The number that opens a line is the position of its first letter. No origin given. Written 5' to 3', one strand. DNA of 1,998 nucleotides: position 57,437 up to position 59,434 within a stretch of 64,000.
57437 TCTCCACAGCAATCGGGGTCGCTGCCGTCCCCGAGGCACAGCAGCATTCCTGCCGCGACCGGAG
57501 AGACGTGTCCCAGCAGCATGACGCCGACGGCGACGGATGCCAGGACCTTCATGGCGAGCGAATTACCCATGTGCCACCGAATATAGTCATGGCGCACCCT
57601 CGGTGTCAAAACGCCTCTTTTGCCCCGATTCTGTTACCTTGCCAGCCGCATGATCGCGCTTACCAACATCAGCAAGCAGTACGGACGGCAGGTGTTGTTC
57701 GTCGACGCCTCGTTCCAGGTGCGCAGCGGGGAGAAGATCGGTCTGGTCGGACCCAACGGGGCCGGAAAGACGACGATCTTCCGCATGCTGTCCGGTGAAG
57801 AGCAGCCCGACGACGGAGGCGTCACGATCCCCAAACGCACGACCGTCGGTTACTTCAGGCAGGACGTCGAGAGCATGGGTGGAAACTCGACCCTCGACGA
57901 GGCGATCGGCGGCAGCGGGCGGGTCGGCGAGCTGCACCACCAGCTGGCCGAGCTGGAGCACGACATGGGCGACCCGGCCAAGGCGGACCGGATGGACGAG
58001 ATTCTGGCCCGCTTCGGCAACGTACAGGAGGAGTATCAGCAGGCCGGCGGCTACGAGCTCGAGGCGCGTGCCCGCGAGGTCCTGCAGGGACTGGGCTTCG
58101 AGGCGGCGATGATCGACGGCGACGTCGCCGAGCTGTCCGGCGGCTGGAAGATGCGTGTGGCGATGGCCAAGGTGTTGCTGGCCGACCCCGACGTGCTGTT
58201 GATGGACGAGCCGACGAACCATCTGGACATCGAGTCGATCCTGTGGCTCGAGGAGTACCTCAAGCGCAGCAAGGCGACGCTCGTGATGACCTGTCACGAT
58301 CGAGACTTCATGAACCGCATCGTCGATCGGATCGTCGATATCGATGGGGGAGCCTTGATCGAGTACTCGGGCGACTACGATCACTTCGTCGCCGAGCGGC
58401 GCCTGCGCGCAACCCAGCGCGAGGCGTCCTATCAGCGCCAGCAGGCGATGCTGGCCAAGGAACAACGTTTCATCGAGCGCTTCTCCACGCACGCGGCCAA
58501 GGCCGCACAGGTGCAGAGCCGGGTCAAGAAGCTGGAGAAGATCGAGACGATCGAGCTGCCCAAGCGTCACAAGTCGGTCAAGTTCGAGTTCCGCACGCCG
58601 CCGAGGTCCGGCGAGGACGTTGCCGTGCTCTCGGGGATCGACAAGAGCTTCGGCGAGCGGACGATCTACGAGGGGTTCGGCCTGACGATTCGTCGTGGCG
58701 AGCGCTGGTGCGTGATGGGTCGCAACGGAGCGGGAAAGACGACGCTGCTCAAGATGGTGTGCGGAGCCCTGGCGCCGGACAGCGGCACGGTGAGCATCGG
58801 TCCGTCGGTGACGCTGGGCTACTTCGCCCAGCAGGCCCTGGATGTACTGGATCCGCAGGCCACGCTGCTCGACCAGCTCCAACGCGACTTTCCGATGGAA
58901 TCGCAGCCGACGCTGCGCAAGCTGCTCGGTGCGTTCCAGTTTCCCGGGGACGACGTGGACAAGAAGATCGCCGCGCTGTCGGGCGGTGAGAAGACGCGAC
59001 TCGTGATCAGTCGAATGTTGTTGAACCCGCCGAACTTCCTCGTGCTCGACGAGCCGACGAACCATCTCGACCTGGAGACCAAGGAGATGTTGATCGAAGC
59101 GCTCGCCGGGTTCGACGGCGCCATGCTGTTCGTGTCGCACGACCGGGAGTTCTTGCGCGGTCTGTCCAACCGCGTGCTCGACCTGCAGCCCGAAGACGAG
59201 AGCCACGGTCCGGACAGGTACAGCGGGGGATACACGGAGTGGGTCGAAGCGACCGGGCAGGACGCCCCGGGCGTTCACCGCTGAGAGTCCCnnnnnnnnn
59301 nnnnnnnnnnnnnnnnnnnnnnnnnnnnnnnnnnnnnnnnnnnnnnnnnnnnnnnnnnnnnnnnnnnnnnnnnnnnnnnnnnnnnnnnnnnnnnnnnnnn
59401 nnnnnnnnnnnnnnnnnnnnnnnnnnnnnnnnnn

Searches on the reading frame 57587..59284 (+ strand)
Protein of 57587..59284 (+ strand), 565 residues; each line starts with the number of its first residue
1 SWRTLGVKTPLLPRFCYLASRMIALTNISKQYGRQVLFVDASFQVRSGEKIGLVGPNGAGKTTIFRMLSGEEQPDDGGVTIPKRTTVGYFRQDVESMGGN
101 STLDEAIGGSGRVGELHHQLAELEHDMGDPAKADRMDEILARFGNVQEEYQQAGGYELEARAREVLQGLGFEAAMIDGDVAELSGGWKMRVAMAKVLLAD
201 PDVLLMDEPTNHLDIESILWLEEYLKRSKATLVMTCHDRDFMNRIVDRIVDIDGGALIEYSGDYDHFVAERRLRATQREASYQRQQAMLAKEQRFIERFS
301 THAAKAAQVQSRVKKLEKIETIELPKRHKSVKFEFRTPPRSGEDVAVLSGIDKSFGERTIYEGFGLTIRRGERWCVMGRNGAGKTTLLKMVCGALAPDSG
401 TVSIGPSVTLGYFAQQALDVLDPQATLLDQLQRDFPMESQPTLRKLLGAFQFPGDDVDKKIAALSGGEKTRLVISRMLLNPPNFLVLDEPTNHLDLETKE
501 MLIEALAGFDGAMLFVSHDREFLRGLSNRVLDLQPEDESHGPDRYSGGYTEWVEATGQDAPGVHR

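Call 51: search_protein_families(library=pfam, proteins=[window:57587-59284:+], max_evalue=0.001)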
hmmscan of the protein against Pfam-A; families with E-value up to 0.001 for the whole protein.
window:57587-59284:+ (565 aa): 16 families
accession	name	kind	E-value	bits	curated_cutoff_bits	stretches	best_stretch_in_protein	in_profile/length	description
PF00005.33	ABC_tran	-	2.3e-53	180.9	25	2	40-211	3-137/137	ABC transporter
PF12848.13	ABC_tran_Xtn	-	1.3e-24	86.5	25.9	1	250-333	1-85/85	ABC transporter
PF13304.12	AAA_21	-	3e-12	47.7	27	0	52-69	3-26/304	AAA domain, putative AbiEii toxin, Type IV TA system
PF02463.25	SMC_N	-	7.1e-09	35.8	40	0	463-524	136-203/220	RecF/RecN/SMC N terminal domain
PF13476.12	AAA_23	-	8.3e-08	33.5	27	0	375-399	23-47/201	AAA domain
PF13604.12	AAA_30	-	1.8e-06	28.3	27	0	375-516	22-122/191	AAA domain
PF00006.31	ATP-synt_ab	-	2.4e-06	27.8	29.5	0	366-394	9-37/213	ATP synthase alpha/beta family, nucleotide-binding domain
PF13401.12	AAA_22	-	3.4e-06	27.8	27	0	53-104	10-64/130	AAA domain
PF13191.12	AAA_16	-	6.1e-06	27.3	32.6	0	374-506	27-155/167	AAA ATPase domain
PF13555.12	AAA_29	-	1.5e-05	25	27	0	367-394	18-45/61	P-loop containing region of AAA domain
PF24389.1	ORC-CDC6-like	-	2.8e-05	23.5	27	0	37-73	19-57/571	ORC-CDC6-like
PF25199.1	nSTAND_NTPase5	-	0.00012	22.4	34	0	372-399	42-70/145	Novel STAND NTPase 5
PF02367.23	TsaE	-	0.00015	22.1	26.6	0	365-397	15-47/128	Threonylcarbamoyl adenosine biosynthesis protein TsaE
PF06414.18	Zeta_toxin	-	0.00024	21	22.3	0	377-406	22-51/199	Zeta toxin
PF00004.35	AAA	-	0.0003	21.7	21.2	0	53-71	3-21/131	ATPase family associated with various cellular activities (AAA)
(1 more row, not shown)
